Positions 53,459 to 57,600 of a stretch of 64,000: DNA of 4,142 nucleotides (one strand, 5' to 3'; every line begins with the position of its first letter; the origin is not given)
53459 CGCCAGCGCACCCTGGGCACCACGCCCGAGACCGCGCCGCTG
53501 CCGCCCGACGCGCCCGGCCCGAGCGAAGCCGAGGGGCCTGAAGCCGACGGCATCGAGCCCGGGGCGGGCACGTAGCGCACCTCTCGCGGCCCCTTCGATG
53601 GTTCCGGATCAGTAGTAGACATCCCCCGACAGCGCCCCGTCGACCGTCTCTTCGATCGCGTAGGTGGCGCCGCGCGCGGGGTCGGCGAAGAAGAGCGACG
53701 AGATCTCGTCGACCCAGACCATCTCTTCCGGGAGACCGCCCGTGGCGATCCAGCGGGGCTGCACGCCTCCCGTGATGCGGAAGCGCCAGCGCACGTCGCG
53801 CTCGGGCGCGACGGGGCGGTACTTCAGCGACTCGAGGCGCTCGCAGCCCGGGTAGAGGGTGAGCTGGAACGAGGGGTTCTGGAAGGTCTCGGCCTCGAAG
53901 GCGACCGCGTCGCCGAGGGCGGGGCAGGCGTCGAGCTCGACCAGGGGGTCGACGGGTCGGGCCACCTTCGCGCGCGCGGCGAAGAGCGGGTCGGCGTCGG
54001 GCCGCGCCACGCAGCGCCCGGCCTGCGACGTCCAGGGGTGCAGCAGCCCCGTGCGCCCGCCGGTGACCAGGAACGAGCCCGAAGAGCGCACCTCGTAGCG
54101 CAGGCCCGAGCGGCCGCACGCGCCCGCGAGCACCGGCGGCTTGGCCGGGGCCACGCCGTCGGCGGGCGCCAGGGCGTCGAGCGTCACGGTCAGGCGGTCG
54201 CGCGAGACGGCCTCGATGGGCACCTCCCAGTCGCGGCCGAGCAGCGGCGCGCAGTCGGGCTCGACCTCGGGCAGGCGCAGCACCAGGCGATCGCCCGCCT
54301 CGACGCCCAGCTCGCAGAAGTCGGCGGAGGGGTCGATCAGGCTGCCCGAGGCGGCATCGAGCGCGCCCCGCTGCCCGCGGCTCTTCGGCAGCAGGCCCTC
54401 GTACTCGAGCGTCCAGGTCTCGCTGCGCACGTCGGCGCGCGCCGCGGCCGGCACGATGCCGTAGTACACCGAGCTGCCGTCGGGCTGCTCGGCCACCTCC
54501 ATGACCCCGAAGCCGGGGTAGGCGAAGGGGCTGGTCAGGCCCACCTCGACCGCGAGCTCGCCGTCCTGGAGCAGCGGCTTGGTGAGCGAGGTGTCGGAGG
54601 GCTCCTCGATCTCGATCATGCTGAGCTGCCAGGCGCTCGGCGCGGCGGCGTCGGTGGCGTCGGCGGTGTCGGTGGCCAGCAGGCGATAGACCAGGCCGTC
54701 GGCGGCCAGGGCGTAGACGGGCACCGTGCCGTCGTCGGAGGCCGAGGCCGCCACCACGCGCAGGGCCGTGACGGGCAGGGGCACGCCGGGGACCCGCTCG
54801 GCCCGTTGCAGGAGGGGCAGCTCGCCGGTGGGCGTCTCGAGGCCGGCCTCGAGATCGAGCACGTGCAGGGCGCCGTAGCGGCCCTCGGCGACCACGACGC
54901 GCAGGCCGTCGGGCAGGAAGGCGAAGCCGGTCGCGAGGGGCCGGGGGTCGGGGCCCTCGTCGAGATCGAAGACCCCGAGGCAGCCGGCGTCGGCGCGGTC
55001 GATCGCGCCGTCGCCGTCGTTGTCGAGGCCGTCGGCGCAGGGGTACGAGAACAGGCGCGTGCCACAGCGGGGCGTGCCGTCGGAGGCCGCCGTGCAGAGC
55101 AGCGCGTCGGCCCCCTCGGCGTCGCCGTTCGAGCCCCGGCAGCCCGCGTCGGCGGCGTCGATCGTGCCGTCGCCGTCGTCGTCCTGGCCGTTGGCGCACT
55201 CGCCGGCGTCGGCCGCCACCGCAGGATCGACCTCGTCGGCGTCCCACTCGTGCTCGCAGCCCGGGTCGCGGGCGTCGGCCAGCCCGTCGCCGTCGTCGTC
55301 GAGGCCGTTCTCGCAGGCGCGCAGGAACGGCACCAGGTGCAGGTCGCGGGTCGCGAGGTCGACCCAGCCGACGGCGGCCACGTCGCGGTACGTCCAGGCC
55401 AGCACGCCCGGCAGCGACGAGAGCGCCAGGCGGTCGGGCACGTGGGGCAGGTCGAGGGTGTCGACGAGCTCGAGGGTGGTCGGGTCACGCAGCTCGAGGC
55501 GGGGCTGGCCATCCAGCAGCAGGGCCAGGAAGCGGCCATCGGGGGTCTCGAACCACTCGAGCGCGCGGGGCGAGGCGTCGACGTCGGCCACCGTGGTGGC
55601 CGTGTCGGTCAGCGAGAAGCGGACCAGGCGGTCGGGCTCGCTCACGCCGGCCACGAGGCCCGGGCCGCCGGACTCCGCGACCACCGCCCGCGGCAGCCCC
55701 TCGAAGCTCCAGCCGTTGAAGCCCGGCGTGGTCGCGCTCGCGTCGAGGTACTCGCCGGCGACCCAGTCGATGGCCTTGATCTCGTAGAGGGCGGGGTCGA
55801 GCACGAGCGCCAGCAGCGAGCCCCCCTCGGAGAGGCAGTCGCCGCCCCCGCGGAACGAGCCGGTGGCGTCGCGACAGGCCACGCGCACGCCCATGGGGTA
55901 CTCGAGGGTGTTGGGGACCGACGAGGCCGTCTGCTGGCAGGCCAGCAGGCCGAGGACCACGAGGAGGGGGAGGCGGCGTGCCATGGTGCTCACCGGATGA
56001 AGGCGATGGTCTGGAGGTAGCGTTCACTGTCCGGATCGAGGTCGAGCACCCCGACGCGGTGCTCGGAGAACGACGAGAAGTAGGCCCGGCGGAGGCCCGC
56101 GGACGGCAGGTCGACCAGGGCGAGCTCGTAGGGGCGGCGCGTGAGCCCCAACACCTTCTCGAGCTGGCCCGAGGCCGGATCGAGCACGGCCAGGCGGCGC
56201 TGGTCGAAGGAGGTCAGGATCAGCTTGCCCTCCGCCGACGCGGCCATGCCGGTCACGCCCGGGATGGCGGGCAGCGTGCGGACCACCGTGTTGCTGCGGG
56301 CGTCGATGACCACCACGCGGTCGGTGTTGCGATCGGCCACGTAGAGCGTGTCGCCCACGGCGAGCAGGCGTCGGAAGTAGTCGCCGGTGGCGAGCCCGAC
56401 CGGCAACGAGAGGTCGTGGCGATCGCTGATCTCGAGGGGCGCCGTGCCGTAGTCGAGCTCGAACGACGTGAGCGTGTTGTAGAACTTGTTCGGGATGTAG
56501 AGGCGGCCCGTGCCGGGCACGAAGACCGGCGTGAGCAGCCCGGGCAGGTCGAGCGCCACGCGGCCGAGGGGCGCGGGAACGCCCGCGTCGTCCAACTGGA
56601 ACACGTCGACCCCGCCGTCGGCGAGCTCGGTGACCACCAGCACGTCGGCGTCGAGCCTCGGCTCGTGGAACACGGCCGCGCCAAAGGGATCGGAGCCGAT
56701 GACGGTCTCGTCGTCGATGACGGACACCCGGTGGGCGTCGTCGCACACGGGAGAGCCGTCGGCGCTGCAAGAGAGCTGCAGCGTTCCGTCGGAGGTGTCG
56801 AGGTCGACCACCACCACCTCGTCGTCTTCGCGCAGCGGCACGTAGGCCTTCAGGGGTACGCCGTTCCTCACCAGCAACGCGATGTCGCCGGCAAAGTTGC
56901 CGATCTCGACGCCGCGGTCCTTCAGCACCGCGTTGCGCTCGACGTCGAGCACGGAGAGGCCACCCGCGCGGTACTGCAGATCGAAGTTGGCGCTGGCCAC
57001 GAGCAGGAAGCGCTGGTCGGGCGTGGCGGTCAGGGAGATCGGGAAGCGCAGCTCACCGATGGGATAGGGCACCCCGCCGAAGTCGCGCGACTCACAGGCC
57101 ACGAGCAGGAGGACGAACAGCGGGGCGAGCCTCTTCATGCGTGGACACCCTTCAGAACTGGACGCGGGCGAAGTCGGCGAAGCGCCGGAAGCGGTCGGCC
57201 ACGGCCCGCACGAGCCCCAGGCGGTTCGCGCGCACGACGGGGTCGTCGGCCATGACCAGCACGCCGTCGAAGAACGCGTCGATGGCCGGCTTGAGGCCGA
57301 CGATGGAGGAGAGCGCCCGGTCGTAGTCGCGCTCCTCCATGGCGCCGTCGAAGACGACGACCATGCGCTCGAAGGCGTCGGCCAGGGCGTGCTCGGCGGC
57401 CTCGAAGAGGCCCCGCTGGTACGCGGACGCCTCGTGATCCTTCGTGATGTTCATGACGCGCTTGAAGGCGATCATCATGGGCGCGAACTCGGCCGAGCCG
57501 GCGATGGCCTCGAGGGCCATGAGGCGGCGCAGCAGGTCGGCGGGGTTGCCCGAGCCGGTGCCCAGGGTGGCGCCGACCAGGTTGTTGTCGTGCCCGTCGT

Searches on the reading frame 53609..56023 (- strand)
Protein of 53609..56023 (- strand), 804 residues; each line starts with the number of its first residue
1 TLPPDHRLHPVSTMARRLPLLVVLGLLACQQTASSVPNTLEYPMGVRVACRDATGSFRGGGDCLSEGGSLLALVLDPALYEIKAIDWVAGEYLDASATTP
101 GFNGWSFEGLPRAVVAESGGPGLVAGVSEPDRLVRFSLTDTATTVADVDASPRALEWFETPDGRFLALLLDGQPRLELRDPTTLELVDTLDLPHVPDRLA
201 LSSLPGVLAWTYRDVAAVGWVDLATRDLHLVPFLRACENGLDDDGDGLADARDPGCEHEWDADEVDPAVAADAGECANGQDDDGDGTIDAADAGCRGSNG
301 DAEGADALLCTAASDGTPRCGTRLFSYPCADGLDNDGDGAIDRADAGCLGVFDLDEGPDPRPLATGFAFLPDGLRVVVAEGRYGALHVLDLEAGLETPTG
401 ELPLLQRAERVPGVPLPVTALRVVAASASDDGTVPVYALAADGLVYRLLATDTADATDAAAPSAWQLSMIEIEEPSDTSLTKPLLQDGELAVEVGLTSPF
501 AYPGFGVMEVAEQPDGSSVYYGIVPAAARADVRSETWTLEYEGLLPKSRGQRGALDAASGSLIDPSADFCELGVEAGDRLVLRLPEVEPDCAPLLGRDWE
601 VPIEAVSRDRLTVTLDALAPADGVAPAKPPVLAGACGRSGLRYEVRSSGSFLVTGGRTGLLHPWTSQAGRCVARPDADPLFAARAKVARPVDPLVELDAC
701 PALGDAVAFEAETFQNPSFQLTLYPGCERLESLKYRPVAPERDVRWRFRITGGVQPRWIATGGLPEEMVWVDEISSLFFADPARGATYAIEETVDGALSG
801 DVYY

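Call 13: search_protein_families(library=pfam, proteins=[window:53609-56023:-], max_evalue=0.01)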
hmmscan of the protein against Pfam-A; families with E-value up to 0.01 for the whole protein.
window:53609-56023:- (804 aa): 0 families

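Call 82: search_protein_families(library=ncbifam, proteins=[window:53609-56023:-], max_evalue=0.001)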
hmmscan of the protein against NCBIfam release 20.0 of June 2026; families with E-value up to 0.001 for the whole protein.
window:53609-56023:- (804 aa): 1 family
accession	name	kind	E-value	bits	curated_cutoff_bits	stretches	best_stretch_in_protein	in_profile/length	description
NF033662.1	acid_disulf_rpt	repeat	5.6e-21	74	41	3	236-257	6-27/32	acidic double-disulfide repeat-containing protein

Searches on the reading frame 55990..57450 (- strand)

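Call 13: search_protein_families(library=pfam, proteins=[window:55990-57450:-], max_evalue=0.01)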
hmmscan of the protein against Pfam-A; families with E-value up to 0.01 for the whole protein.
window:55990-57450:- (486 aa): 1 family
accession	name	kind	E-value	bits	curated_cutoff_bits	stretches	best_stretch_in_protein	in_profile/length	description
PF21783.3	YNCE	-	0.0053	16.6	27.1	0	362-442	247-330/339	YNCE-like beta-propeller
